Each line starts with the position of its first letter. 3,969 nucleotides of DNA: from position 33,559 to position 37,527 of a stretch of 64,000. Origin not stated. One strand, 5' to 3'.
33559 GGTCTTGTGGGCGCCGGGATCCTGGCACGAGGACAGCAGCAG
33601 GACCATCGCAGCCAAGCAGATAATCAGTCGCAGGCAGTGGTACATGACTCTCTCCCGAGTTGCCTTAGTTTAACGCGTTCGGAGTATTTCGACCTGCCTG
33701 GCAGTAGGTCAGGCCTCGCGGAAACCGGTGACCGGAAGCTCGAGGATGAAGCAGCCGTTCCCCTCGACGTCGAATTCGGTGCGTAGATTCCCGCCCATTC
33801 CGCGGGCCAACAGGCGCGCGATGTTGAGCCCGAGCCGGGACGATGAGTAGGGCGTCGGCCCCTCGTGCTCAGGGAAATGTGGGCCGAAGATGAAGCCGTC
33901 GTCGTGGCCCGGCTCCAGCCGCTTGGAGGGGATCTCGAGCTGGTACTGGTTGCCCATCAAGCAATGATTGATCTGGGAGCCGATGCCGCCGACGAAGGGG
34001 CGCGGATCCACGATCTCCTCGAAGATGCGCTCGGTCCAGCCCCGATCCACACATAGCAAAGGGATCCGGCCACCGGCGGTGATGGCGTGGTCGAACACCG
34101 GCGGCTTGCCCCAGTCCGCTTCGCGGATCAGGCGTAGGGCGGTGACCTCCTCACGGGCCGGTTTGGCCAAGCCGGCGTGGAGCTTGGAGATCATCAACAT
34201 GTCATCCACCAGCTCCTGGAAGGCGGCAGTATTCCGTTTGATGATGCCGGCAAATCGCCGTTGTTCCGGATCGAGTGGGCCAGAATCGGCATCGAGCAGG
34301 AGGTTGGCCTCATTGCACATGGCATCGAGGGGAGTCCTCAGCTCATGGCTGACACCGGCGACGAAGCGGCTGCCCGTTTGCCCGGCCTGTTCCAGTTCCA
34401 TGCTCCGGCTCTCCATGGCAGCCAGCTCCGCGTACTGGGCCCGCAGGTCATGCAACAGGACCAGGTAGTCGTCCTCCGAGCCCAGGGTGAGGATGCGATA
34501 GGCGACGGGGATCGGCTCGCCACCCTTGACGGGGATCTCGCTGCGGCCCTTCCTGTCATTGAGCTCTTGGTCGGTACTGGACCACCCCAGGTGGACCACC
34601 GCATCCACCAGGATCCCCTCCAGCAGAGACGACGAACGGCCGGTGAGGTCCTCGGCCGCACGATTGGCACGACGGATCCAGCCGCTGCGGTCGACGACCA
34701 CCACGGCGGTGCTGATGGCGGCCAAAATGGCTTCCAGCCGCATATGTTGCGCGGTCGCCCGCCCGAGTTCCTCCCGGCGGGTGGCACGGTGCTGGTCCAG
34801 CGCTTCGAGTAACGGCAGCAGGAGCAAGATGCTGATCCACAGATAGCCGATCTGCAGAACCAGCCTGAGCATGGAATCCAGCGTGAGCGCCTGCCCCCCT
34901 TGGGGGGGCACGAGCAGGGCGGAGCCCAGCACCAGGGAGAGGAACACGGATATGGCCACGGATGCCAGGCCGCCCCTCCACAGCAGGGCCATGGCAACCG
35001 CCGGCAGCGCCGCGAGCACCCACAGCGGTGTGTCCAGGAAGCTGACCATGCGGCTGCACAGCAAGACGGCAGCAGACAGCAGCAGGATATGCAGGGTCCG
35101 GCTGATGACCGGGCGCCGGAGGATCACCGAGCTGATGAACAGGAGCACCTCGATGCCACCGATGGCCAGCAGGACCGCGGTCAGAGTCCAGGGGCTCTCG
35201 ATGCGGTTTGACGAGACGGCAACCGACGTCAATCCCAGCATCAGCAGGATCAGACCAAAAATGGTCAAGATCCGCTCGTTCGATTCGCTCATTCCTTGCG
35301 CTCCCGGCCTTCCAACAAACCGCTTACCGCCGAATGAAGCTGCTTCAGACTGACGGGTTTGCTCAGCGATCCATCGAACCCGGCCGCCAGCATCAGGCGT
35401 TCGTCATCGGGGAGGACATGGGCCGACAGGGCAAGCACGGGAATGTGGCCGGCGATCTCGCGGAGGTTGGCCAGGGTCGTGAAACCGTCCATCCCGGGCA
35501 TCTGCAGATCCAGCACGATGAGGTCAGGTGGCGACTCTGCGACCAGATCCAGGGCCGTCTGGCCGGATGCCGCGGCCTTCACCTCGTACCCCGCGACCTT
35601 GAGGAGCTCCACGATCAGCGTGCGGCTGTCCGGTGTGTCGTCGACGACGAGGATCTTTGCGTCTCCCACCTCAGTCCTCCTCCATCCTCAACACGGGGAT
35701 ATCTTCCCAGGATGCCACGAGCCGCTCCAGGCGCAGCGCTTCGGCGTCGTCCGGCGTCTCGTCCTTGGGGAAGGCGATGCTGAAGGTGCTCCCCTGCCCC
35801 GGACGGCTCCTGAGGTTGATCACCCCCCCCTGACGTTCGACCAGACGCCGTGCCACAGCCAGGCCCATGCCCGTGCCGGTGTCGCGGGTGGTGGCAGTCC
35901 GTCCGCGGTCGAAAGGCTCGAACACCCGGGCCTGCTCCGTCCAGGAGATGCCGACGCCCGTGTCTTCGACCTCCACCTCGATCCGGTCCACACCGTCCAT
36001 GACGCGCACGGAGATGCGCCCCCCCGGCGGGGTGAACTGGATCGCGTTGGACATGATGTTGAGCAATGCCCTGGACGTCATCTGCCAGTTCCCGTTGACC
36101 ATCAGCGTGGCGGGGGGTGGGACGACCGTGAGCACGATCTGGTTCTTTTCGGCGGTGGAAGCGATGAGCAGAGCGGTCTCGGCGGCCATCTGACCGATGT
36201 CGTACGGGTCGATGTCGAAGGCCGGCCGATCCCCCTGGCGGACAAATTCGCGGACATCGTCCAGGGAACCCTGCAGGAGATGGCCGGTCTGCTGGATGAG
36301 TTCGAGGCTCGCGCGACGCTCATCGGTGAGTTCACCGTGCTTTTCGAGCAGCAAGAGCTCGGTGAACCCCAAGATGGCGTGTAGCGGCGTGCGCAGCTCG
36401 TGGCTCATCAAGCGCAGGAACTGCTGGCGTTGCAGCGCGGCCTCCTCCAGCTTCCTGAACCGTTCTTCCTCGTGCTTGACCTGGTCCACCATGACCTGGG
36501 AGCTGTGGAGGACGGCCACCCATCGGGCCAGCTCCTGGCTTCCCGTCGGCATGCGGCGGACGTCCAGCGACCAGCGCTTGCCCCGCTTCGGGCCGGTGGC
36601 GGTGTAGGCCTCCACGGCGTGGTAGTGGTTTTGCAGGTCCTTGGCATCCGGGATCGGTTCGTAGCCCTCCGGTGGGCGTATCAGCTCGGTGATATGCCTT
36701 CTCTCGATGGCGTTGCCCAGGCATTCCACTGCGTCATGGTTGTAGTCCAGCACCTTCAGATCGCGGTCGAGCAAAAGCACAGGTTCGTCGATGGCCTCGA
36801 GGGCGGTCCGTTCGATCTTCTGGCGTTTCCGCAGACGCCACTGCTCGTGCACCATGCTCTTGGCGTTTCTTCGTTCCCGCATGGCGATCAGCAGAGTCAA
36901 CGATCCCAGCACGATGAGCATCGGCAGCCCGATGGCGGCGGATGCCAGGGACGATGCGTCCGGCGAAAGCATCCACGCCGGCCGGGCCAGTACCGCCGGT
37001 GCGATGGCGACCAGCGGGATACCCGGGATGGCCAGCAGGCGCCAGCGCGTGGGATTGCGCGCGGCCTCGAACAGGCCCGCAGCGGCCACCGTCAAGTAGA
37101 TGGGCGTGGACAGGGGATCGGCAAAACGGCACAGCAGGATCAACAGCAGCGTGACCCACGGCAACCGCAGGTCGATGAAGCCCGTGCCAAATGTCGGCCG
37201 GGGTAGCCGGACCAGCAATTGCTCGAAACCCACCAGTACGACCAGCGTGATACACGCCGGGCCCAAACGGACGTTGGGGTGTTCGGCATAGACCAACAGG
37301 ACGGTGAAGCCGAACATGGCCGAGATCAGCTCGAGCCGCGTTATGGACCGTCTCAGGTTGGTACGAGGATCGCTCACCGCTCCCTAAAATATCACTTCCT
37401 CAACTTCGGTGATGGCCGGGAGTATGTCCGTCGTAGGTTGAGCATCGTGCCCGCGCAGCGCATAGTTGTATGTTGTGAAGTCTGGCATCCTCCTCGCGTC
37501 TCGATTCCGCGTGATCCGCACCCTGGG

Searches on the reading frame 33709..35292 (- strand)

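Call 69: search_protein_families(library=pfam, proteins=[window:33709-35292:-], max_evalue=0.0001)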
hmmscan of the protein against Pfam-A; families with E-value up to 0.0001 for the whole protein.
window:33709-35292:- (527 aa): 3 families
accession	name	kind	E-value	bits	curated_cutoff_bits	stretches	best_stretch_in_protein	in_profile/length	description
PF00512.31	HisKA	-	1.8e-14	54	26.9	1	308-374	3-66/66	His Kinase A (phospho-acceptor) domain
PF13188.13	PAS_8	-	1.7e-06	28.1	21.8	1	185-225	2-44/65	PAS domain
PF00989.32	PAS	-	6.9e-06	26.5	22.6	1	185-222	2-39/113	PAS fold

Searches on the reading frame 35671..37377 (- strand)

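Call 69: search_protein_families(library=pfam, proteins=[window:35671-37377:-], max_evalue=0.0001)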
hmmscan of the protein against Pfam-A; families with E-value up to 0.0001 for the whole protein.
window:35671-37377:- (568 aa): 2 families
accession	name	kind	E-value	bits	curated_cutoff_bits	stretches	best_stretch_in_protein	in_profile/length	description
PF02518.31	HATPase_c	-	1.8e-25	89.9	26.4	1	436-539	8-110/111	Histidine kinase-, DNA gyrase B-, and HSP90-like ATPase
PF00512.31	HisKA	-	1.7e-14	54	26.9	1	316-381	1-63/66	His Kinase A (phospho-acceptor) domain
